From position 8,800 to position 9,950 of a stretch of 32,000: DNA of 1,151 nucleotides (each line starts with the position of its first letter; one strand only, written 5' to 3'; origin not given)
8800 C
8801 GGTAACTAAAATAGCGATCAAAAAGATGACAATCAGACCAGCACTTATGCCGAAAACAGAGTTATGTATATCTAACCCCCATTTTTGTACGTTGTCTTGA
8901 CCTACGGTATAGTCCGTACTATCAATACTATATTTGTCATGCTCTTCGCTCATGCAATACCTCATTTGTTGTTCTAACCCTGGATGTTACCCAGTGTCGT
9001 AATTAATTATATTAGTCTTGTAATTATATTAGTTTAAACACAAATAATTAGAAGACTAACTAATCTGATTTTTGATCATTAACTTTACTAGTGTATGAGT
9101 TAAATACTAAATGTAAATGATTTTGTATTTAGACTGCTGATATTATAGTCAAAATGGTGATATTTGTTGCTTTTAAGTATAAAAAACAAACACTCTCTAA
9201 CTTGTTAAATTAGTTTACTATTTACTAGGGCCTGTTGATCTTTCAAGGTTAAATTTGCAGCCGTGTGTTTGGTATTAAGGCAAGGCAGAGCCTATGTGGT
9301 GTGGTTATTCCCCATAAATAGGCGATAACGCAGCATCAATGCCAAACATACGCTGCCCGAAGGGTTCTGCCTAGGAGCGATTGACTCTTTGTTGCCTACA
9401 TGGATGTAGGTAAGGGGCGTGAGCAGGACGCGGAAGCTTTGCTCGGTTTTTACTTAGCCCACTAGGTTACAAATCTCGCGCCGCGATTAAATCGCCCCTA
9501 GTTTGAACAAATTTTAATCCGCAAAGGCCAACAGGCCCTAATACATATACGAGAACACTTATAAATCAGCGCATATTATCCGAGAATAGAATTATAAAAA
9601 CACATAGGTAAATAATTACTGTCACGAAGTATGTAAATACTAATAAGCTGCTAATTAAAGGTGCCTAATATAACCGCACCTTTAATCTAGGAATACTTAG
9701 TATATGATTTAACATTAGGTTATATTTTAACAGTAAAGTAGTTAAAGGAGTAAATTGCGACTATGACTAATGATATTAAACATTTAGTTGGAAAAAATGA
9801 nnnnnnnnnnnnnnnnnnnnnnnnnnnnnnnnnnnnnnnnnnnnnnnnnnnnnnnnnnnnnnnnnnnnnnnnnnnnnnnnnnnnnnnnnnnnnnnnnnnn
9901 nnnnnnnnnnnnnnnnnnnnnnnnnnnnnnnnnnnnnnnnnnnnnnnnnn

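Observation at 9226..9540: G+C-rich multi-helix element closed by a perfect 12-bp inverted repeat between BCCT and egtBD: candidate novel structured RNA or egt leader (alternative: TA-flanked MITE)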

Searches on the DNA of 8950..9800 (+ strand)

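Call 7: search_rna_families(source=window, start=8950, end=9800, threshold=evalue, max_evalue=10)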
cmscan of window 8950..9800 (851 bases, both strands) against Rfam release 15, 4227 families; matches with E-value up to 10: 1.
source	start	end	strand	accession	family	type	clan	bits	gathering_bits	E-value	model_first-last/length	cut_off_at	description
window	9594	9700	-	RF01770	rimP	Cis-reg; leader;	-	17.6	47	4.8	1-102/102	no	Gammaprotebacteria rimP leader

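Call 12: search_dna_similar(query=window:9220-9546:+, collection=plasmids, mode=distant, max_evalue=0.01)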
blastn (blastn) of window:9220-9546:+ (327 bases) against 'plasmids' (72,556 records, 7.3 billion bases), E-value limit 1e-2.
Records with a match: 20; places in all: 93; records where one place covers at least 80% of the query: 9.
Best place of each record, by identity: 90-95% 1; 80-90% 4; 60-80% 15.
By first word of the organism name: Pseudoalteromonas 13; Vibrio 4; Catenovulum 2; Saccharobesus 1.
By predicted mobility (MOB-suite, as given by PLSDB): non-mobilizable 20.
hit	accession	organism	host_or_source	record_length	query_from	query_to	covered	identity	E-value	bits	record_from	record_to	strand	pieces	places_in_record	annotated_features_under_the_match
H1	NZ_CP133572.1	Pseudoalteromonas sp. HL-AS2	sediment core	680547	4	324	98%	83.5%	6e-118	430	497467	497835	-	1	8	none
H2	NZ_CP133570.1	Pseudoalteromonas sp. HL-AS1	sediment core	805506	1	324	99%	78.1%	2e-79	303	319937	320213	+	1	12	none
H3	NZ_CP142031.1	Pseudoalteromonas sp. CuT4-3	whole organism,deep-sea sediment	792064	5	321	97%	78.6%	2e-92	346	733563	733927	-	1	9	none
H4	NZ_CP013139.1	Pseudoalteromonas sp. Bsw20308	seawater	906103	7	322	97%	78.5%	2e-79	302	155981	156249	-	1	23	none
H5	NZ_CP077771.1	Pseudoalteromonas shioyasakiensis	Haliotis discus hannai,plate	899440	8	320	96%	74.1%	7e-60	238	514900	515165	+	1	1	none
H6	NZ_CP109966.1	Catenovulum adriaticum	algae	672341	6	321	97%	73.2%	5e-43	182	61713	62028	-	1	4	none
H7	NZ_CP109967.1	Catenovulum adriaticum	algae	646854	2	321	87%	74.9%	2e-28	187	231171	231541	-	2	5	none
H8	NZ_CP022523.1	Pseudoalteromonas sp. NC201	pure culture,sea water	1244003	4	321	84%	73.9%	2e-22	164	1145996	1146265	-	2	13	none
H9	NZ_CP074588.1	Pseudoalteromonas piscicida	mixed culture,water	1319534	4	321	84%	73.9%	2e-22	164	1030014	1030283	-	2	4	none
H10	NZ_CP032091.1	Pseudoalteromonas donghaensis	cell culture,seawater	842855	79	314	72%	81.4%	5e-55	221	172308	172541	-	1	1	none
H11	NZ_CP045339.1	Vibrio sp. THAF190c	pure culture,Surface of a polyethylene ...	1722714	7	324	77%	73.8%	4e-18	156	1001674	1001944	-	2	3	none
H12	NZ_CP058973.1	Pseudoalteromonas sp. JSTW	cell culture,marine sediment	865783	79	314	72%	72.4%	1e-38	168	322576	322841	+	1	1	none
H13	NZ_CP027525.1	Pseudoalteromonas carrageenovora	red alga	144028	80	322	74%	68.3%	8e-15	89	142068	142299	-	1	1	none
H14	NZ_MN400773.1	Pseudoalteromonas translucida TAC125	-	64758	5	163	49%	84.9%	2e-42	179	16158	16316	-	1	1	none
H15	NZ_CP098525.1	Pseudoalteromonas sp. KG3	whole organism,Cheese rind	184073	13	163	46%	84.8%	3e-39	169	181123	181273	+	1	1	none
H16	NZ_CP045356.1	Vibrio sp. THAF64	pure culture,Surface of a sandy ...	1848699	3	175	53%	69.4%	2e-9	71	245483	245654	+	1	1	none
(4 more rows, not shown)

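Call 13: search_dna_similar(query=window:9220-9546:+, collection=phages, mode=distant, max_evalue=0.01)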
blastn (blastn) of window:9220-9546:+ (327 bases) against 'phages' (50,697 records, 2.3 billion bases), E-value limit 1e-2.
No match.

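Call 16: get_annotated_region(hit=H1, flank=3000)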
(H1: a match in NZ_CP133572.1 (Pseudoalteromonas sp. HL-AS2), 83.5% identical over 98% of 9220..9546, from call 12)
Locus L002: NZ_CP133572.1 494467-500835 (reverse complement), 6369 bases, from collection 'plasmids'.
description: Pseudoalteromonas sp. HL-AS2 plasmid unnamed, complete sequence
organism: Pseudoalteromonas sp. HL-AS2 (NCBI taxid 3071082)
taxonomy: Bacteria; Pseudomonadota; Gammaproteobacteria; Alteromonadales; Pseudoalteromonadaceae; Pseudoalteromonas; Pseudoalteromonas sp. HL-AS2
host: -; source: sediment core; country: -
typing (MOB-suite, as given by PLSDB): non-mobilizable
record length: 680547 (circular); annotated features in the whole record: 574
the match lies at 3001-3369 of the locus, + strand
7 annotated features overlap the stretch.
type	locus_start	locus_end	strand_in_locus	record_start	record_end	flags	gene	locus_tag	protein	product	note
CDS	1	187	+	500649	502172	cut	-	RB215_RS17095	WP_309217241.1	mannitol dehydrogenase family protein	-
CDS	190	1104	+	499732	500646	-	-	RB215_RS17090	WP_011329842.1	carbohydrate kinase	GO:0005975 - carbohydrate metabolic process [Evidence IEA]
CDS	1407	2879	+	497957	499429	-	-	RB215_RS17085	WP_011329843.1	carbon starvation CstA family protein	GO:0009267 - cellular response to starvation [Evidence IEA]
CDS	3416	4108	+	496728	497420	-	-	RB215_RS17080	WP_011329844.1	cupin domain-containing protein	-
CDS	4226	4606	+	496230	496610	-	-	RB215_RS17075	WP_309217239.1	STAS/SEC14 domain-containing protein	-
CDS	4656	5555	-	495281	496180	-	-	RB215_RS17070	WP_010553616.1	LysR family transcriptional regulator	GO:0006355 - regulation of DNA-templated transcription [Evidence IEA]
CDS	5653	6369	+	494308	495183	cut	-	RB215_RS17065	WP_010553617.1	DMT family transporter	GO:0055085 - transmembrane transport [Evidence IEA]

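Call 17: get_annotated_region(hit=H2, flank=3000)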
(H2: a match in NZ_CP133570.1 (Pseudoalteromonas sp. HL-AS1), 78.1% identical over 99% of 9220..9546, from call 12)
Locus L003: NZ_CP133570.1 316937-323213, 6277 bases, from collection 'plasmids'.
description: Pseudoalteromonas sp. HL-AS1 plasmid unnamed, complete sequence
organism: Pseudoalteromonas sp. HL-AS1 (NCBI taxid 3071081)
taxonomy: Bacteria; Pseudomonadota; Gammaproteobacteria; Alteromonadales; Pseudoalteromonadaceae; Pseudoalteromonas; Pseudoalteromonas sp. HL-AS1
host: -; source: sediment core; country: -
typing (MOB-suite, as given by PLSDB): non-mobilizable
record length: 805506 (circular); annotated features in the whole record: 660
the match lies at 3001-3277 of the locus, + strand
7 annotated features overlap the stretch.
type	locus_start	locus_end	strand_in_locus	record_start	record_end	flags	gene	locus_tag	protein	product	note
CDS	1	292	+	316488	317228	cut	-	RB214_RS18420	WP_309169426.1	transporter substrate-binding domain-containing protein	-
CDS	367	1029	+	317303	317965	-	-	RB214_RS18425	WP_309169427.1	transporter substrate-binding domain-containing protein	-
CDS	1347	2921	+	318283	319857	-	-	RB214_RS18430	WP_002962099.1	ABC-F family ATPase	-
CDS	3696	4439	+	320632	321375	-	-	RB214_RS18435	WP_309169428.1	ferredoxin--NADP reductase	-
CDS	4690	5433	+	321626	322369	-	-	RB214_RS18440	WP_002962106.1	nuclear transport factor 2 family protein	-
CDS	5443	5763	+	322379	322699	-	-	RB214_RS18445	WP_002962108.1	hypothetical protein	-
CDS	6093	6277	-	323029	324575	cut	-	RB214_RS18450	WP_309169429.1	IS3 family transposase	-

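Call 18: get_annotated_region(hit=H3, flank=3000)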
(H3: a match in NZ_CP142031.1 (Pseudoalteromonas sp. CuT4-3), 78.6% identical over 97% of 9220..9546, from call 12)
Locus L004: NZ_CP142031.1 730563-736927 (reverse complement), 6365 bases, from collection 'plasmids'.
description: Pseudoalteromonas sp. CuT4-3 plasmid unnamed1, complete sequence
organism: Pseudoalteromonas sp. CuT4-3 (NCBI taxid 3112573)
taxonomy: Bacteria; Pseudomonadota; Gammaproteobacteria; Alteromonadales; Pseudoalteromonadaceae; Pseudoalteromonas; Pseudoalteromonas sp. CuT4-3
host: -; source: whole organism,deep-sea sediment; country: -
typing (MOB-suite, as given by PLSDB): non-mobilizable
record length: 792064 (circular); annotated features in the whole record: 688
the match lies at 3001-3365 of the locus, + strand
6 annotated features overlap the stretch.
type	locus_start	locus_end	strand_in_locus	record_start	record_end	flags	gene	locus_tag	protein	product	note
CDS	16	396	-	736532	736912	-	-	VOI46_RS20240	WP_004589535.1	STAS/SEC14 domain-containing protein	-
CDS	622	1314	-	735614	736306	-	-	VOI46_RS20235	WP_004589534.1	cupin domain-containing protein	-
CDS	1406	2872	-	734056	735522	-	-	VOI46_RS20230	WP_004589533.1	carbon starvation CstA family protein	GO:0009267 - cellular response to starvation [Evidence IEA]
CDS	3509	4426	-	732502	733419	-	-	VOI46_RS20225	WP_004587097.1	carbohydrate kinase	GO:0005975 - carbohydrate metabolic process [Evidence IEA]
CDS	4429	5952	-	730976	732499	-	-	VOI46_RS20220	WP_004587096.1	mannitol dehydrogenase family protein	-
CDS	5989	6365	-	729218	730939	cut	-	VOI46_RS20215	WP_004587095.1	hypothetical protein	-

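Call 19: get_annotated_region(hit=H4, flank=3000)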
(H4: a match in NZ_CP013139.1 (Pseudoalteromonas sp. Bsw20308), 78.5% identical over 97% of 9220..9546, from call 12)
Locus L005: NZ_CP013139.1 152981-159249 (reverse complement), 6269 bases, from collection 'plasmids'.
description: Pseudoalteromonas sp. Bsw20308 plasmid pPBSW1, complete sequence
organism: Pseudoalteromonas sp. Bsw20308 (NCBI taxid 283699)
taxonomy: Bacteria; Pseudomonadota; Gammaproteobacteria; Alteromonadales; Pseudoalteromonadaceae; Pseudoalteromonas; Pseudoalteromonas sp. Bsw20308
host: -; source: seawater; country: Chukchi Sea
typing (MOB-suite, as given by PLSDB): non-mobilizable
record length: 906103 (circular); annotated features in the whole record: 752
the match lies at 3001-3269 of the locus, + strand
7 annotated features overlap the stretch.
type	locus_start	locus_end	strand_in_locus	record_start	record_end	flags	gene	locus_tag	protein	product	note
CDS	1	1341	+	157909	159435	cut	-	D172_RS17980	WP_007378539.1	catalase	-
CDS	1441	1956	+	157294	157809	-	-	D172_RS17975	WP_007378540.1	ankyrin repeat domain-containing protein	-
CDS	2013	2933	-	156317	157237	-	yddG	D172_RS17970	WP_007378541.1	aromatic amino acid DMT transporter YddG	-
CDS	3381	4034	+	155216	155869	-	-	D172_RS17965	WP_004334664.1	TetR/AcrR family transcriptional regulator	-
CDS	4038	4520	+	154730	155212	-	-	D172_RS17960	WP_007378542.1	putative 4-hydroxy-4-methyl-2-oxoglutarate aldolase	-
CDS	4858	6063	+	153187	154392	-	-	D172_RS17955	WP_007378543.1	amidase family protein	-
CDS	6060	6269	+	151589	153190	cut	-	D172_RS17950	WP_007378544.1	gamma-glutamyltransferase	-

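Call 21: get_annotated_region(hit=H6, flank=3000)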
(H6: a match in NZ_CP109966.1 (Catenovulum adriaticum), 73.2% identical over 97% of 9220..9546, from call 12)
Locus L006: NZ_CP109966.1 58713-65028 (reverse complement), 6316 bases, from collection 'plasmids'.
description: Catenovulum adriaticum strain TS8 plasmid pCadTS8_1, complete sequence
organism: Catenovulum adriaticum (NCBI taxid 2984846)
taxonomy: Bacteria; Pseudomonadota; Gammaproteobacteria; Alteromonadales; Alteromonadaceae; Catenovulum; Catenovulum adriaticum
host: -; source: algae; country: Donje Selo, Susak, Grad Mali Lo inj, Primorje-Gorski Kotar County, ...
typing (MOB-suite, as given by PLSDB): non-mobilizable
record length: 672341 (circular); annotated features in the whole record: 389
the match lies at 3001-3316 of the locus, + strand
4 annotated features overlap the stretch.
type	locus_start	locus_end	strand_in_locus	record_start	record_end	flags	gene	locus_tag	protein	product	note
CDS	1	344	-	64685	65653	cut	-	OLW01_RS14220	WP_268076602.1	TIM barrel protein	-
CDS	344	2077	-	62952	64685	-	-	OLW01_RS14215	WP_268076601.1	GMC family oxidoreductase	-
CDS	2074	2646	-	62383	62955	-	-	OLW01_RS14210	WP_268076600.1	gluconate 2-dehydrogenase subunit 3 family protein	-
CDS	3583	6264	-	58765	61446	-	-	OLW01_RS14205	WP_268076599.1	PVC-type heme-binding CxxCH protein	-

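Call 22: get_annotated_region(hit=H11, flank=3000)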
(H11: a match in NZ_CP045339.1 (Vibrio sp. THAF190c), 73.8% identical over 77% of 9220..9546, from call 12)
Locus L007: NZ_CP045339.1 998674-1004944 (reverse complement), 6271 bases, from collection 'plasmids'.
description: Vibrio sp. THAF190c plasmid pTHAF190c_a, complete sequence
organism: Vibrio sp. THAF190c (NCBI taxid 2587865)
taxonomy: Bacteria; Pseudomonadota; Gammaproteobacteria; Vibrionales; Vibrionaceae; Vibrio; Vibrio sp. THAF190c
host: -; source: pure culture,Surface of a polyethylene microplastic particle present in tank 6 of a marine aquarium ...; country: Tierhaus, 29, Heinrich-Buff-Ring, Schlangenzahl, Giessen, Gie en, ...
typing (MOB-suite, as given by PLSDB): non-mobilizable
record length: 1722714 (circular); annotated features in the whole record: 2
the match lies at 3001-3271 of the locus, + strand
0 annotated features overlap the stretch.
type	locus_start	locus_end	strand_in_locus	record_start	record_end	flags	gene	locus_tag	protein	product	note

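Call 23: get_annotated_region(hit=H8, flank=3000)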
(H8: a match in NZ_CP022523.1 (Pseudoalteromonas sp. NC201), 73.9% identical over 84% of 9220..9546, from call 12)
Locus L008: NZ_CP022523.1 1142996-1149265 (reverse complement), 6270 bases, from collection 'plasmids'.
description: Pseudoalteromonas sp. NC201 plasmid pNC201, complete sequence
organism: Pseudoalteromonas sp. NC201 (NCBI taxid 1514074)
taxonomy: Bacteria; Pseudomonadota; Gammaproteobacteria; Alteromonadales; Pseudoalteromonadaceae; Pseudoalteromonas; Pseudoalteromonas sp. NC201
host: -; source: pure culture,sea water; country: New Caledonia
typing (MOB-suite, as given by PLSDB): non-mobilizable
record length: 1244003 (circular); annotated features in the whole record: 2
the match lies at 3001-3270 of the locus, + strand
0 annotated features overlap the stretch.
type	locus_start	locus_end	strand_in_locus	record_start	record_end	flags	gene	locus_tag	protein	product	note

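Call 24: get_annotated_region(hit=H5, flank=3000)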
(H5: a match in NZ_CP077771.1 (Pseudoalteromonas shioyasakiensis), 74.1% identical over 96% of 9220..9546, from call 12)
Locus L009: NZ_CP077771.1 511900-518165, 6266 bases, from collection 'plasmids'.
description: Pseudoalteromonas shioyasakiensis strain SDCH90 plasmid p1, complete sequence
organism: Pseudoalteromonas shioyasakiensis (NCBI taxid 1190813)
taxonomy: Bacteria; Pseudomonadota; Gammaproteobacteria; Alteromonadales; Pseudoalteromonadaceae; Pseudoalteromonas; Pseudoalteromonas shioyasakiensis
host: -; source: Haliotis discus hannai,plate; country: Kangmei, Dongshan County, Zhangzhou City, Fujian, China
typing (MOB-suite, as given by PLSDB): non-mobilizable
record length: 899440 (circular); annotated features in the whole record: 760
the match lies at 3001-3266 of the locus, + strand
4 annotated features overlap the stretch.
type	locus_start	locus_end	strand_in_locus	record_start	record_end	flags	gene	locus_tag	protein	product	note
CDS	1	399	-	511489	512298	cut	-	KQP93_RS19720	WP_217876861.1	pyruvate, water dikinase regulatory protein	GO:0006470 - protein dephosphorylation [Evidence IEA]; GO:0006468 - protein phosphorylation [Evidence IEA]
CDS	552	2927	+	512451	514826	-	ppsA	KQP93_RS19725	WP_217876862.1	phosphoenolpyruvate synthase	GO:0016310 - phosphorylation [Evidence IEA]; GO:0006090 - pyruvate metabolic process [Evidence IEA]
CDS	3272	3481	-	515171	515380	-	-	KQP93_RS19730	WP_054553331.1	PGPGW domain-containing protein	-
CDS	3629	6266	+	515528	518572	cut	-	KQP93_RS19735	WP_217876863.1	FAD-binding and (Fe-S)-binding domain-containing protein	-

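Call 25: get_annotated_region(hit=H16, flank=3000)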
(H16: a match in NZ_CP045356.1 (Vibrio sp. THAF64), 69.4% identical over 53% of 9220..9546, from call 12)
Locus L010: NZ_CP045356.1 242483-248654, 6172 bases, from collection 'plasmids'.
description: Vibrio sp. THAF64 plasmid pTHAF64_a, complete sequence
organism: Vibrio sp. THAF64 (NCBI taxid 2587860)
taxonomy: Bacteria; Pseudomonadota; Gammaproteobacteria; Vibrionales; Vibrionaceae; Vibrio; Vibrio sp. THAF64
host: -; source: pure culture,Surface of a sandy sediment particle present in tank 6 of a marine aquarium containing ...; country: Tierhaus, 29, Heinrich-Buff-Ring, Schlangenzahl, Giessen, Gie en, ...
typing (MOB-suite, as given by PLSDB): non-mobilizable
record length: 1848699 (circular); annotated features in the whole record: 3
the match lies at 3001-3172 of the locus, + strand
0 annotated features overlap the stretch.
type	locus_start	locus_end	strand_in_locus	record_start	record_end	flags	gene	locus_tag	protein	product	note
